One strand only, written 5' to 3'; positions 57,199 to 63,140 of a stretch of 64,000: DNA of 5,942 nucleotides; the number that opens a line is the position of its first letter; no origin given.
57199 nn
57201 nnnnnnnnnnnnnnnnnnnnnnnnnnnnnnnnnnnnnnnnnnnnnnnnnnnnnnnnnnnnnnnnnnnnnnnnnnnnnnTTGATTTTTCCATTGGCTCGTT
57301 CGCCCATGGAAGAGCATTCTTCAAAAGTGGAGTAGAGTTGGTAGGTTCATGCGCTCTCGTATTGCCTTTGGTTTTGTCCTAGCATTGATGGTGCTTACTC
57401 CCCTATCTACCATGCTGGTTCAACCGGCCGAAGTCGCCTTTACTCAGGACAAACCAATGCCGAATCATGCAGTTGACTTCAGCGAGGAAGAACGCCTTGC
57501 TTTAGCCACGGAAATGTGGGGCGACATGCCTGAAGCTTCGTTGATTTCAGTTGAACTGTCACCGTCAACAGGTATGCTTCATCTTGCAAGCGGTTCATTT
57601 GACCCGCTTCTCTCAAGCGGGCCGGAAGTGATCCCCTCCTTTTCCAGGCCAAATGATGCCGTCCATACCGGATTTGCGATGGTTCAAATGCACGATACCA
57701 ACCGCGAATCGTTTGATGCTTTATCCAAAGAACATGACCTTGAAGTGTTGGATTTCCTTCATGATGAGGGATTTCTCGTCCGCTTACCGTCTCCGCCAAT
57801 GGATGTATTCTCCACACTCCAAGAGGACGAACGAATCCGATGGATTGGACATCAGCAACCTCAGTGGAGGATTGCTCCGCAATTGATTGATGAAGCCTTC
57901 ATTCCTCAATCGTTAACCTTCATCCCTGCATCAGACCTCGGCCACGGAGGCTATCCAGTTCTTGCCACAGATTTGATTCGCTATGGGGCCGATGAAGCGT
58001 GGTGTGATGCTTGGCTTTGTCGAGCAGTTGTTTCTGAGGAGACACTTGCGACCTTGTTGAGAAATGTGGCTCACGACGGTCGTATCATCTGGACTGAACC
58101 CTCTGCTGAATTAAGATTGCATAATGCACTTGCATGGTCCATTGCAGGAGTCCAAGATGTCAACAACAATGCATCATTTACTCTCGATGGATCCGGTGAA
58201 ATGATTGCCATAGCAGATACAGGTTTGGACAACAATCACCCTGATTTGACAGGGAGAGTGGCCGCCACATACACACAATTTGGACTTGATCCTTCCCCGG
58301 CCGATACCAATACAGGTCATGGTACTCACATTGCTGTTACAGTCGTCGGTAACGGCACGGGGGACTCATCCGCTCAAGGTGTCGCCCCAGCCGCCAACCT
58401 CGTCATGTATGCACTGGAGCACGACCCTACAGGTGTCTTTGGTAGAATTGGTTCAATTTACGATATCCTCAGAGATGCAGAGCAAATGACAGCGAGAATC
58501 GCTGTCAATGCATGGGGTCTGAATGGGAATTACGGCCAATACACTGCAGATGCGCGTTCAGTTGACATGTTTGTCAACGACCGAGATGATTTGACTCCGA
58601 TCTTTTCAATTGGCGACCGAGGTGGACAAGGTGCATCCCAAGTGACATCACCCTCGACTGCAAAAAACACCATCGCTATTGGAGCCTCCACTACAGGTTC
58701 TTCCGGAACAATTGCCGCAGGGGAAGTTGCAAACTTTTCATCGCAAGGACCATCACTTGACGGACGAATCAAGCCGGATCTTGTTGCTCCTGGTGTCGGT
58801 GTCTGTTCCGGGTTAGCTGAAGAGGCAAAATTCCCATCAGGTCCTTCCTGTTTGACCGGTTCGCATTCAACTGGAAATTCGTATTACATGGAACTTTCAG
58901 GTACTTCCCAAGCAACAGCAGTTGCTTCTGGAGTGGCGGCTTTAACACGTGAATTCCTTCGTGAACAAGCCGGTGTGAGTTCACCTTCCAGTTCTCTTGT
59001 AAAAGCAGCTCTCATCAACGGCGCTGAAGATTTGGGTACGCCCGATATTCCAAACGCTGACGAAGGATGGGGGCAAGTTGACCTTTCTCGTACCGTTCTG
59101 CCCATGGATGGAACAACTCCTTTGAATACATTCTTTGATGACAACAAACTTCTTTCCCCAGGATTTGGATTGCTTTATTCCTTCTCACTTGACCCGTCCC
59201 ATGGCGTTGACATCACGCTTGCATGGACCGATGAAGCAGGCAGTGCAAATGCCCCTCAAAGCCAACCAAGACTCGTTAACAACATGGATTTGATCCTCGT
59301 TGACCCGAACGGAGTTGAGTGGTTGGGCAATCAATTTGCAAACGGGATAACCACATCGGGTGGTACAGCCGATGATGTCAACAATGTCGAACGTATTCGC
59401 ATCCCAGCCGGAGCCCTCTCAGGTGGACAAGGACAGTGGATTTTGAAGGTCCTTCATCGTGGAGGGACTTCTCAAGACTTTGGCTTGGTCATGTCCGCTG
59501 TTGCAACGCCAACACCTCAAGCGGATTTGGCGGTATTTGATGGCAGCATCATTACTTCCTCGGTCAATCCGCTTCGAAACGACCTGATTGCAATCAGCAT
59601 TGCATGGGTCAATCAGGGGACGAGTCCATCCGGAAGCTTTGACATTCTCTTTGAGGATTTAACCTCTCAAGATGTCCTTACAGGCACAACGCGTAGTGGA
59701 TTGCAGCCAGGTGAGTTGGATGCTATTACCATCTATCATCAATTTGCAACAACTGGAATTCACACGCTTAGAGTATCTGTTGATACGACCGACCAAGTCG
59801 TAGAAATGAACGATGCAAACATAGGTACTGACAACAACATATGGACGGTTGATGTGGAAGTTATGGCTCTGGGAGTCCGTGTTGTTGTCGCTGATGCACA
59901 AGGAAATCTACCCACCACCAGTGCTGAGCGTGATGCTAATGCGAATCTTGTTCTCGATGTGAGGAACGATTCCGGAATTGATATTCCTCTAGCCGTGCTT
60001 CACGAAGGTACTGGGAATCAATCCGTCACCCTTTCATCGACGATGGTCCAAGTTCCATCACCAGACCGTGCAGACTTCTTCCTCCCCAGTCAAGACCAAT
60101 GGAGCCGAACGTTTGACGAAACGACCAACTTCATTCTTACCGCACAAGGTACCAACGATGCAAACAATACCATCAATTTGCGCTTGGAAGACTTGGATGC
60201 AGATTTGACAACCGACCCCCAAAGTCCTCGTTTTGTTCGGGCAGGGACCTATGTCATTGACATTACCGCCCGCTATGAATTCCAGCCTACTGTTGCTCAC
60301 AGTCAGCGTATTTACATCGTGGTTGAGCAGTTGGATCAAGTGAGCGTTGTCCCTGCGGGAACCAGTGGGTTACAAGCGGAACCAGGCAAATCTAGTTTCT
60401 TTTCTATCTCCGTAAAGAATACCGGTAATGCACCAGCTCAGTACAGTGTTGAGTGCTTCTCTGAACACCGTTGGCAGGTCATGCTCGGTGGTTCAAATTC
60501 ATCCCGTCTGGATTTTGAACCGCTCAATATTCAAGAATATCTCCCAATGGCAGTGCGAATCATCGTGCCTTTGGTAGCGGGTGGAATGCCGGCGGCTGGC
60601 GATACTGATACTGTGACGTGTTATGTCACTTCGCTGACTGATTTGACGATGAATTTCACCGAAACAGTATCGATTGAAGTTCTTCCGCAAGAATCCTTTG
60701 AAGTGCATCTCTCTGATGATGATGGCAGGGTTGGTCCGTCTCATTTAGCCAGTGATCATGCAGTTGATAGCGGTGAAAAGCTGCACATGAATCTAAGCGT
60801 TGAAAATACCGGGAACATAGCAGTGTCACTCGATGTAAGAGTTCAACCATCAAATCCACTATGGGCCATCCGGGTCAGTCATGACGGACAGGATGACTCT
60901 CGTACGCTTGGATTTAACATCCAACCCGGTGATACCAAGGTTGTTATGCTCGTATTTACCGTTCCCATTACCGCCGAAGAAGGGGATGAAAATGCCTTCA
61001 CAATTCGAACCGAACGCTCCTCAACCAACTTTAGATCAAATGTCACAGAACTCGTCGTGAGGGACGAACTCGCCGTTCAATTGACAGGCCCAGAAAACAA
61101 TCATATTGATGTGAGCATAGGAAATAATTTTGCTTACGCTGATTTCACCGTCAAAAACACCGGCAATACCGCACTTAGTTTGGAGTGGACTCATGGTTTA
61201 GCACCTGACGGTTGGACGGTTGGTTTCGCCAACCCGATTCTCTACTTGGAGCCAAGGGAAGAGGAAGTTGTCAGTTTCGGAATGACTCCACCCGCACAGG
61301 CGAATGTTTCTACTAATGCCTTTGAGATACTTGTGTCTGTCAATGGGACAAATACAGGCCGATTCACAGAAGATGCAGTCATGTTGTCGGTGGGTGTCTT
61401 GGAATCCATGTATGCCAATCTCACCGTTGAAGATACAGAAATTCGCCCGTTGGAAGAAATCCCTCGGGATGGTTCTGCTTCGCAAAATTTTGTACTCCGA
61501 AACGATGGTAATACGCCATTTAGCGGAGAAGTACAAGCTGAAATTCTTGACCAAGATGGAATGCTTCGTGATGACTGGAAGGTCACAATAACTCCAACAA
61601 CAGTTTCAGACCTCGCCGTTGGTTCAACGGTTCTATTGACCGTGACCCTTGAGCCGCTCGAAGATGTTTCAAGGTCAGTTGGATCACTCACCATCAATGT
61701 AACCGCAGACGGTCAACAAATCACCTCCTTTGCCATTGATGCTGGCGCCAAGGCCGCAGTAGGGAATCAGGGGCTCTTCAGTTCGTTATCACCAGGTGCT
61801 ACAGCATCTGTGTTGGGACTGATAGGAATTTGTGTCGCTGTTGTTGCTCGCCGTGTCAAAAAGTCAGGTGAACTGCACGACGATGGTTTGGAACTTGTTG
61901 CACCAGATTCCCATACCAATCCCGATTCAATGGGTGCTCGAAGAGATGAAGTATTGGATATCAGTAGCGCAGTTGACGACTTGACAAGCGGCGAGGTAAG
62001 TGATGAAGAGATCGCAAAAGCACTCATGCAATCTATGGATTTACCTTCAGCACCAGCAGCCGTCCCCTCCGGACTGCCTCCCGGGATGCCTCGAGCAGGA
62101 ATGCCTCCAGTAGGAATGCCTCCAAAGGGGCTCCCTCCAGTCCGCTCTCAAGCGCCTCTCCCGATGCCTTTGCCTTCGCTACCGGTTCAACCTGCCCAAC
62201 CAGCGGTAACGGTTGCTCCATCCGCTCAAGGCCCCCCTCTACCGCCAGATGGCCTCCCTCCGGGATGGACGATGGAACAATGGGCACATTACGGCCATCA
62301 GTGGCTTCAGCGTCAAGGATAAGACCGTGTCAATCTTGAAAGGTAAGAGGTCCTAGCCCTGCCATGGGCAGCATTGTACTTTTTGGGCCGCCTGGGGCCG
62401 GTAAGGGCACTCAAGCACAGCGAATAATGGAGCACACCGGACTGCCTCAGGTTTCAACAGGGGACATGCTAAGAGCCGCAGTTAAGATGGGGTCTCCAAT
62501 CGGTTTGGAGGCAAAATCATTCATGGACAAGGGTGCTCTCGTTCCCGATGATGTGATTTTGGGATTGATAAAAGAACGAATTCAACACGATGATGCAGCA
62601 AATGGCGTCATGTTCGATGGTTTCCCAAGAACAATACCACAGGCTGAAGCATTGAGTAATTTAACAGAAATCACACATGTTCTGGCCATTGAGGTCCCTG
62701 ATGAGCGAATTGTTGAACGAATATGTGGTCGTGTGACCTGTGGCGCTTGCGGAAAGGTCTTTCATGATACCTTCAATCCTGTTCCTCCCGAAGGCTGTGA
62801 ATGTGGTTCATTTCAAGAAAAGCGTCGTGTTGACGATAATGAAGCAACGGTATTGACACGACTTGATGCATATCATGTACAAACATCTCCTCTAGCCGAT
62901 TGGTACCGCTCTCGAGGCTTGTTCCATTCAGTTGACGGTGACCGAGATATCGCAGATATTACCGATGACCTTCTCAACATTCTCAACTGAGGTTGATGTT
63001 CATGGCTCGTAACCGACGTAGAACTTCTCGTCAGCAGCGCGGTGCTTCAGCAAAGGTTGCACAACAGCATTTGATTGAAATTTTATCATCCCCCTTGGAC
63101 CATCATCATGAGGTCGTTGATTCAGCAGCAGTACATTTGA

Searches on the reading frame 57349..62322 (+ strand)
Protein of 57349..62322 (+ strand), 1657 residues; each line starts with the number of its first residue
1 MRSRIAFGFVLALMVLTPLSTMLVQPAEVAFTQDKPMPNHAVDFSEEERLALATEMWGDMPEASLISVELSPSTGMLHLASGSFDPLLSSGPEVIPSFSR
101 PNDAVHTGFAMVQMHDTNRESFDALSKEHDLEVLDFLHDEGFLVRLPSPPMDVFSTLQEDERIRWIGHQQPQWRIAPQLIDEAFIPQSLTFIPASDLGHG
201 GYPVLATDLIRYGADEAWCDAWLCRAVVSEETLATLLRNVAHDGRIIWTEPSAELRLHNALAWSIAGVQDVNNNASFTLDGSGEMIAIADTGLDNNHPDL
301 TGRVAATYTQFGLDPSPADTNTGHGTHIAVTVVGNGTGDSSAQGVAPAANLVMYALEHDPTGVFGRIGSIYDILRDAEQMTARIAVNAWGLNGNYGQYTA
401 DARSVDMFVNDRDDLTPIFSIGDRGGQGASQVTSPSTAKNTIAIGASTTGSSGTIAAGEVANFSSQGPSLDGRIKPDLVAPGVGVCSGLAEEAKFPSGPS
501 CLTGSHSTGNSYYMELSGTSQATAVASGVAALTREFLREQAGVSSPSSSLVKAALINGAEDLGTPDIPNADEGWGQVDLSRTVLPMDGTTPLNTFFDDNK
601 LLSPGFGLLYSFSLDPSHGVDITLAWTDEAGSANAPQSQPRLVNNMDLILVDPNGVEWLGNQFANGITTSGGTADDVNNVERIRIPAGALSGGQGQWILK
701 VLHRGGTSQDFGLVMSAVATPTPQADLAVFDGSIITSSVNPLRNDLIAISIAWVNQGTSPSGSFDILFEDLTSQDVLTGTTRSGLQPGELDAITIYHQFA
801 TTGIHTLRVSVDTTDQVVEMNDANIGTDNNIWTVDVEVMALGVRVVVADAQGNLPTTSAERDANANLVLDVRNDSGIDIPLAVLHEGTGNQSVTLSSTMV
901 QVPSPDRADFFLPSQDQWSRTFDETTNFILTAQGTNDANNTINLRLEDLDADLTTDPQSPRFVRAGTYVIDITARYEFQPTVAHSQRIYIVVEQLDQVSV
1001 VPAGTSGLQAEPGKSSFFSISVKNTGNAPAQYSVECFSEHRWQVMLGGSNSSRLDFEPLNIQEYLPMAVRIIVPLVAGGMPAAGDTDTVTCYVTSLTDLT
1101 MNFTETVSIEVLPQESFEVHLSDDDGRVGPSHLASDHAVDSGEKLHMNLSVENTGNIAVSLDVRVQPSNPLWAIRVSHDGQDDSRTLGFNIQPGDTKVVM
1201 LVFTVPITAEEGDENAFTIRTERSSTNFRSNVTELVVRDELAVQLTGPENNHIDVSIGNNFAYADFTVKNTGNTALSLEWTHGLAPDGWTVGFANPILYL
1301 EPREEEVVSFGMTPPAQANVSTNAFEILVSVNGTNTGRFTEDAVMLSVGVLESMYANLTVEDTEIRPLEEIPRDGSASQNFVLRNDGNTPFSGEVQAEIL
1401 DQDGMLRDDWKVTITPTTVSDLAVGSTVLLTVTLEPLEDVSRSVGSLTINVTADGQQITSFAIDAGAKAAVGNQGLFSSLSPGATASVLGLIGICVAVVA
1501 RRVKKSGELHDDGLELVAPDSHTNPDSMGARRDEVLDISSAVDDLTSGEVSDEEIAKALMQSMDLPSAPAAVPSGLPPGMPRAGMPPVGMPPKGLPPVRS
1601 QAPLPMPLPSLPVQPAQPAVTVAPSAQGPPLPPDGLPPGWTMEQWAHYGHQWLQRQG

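Call 9: search_protein_families(library=pfam, proteins=[window:57349-62322:+], max_evalue=0.001)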
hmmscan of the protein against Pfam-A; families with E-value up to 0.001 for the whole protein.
window:57349-62322:+ (1657 aa): 3 families
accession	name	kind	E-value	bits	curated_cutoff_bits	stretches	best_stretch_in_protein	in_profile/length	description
PF00082.27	Peptidase_S8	-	3.8e-44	151.6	21.8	1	281-575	1-288/288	Subtilase family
PF07705.17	CARDB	-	7.4e-13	49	22.7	1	725-824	2-96/101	CARDB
PF22067.2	Cep192_D3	-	4.4e-08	33.6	27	0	1375-1457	17-90/99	Cep192 domain 3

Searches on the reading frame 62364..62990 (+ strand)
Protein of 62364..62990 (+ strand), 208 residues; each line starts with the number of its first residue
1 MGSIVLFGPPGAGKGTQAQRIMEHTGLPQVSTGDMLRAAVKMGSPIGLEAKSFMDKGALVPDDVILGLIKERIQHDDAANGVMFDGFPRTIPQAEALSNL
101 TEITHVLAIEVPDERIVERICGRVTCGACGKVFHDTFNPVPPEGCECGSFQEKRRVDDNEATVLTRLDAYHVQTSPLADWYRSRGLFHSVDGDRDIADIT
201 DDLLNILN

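Call 9: search_protein_families(library=pfam, proteins=[window:62364-62990:+], max_evalue=0.001)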
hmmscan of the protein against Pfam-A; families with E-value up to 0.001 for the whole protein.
window:62364-62990:+ (208 aa): 4 families
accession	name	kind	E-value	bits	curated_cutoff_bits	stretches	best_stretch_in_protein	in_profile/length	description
PF00406.28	ADK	-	4.3e-50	170.2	26.8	1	6-185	1-150/151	Adenylate kinase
PF13207.12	AAA_17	-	8e-27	94.6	27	1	7-123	1-122/136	AAA domain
PF17213.9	Hydin_ADK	-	4.7e-05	24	27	0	59-86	168-195/196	Hydin Adenylate kinase-like domain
PF13238.12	AAA_18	-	0.0009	20.1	29.4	0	4-123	1-111/128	AAA domain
